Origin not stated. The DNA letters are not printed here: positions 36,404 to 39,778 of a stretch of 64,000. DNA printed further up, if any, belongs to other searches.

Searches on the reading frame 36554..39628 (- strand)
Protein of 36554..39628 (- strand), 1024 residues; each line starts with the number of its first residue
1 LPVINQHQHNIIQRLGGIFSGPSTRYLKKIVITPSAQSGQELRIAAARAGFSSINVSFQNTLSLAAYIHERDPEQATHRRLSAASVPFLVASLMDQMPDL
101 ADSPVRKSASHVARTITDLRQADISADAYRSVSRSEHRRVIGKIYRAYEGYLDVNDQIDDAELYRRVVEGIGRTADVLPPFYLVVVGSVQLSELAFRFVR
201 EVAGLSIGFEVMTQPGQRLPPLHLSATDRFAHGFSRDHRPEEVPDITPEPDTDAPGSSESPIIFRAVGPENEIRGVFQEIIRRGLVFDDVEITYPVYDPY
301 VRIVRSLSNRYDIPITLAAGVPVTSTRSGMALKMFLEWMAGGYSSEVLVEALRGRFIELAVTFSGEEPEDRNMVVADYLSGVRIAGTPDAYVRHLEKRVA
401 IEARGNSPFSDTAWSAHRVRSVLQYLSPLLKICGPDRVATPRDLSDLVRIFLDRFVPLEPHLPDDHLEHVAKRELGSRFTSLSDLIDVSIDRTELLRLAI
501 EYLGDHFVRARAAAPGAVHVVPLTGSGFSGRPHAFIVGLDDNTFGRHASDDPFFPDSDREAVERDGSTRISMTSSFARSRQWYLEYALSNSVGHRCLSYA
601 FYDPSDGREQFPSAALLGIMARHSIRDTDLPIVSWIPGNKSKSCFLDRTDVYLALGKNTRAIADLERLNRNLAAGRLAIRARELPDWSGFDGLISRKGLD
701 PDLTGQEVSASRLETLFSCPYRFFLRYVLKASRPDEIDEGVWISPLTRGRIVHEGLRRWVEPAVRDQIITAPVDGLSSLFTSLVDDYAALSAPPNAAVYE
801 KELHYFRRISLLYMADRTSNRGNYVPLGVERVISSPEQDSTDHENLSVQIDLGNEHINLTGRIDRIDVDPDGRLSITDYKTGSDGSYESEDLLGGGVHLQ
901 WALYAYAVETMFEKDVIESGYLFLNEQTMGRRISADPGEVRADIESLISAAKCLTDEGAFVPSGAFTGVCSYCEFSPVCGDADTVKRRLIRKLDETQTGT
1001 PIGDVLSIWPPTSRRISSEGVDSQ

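Call 31: search_protein_families(library=pfam, proteins=[window:36554-39628:-], max_evalue=0.00001)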
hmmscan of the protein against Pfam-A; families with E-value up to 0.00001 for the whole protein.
window:36554-39628:- (1024 aa): 1 family
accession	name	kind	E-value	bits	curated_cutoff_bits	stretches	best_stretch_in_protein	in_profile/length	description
PF12705.13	PDDEXK_1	-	2.8e-33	116.3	22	1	708-979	2-246/247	PD-(D/E)XK nuclease superfamily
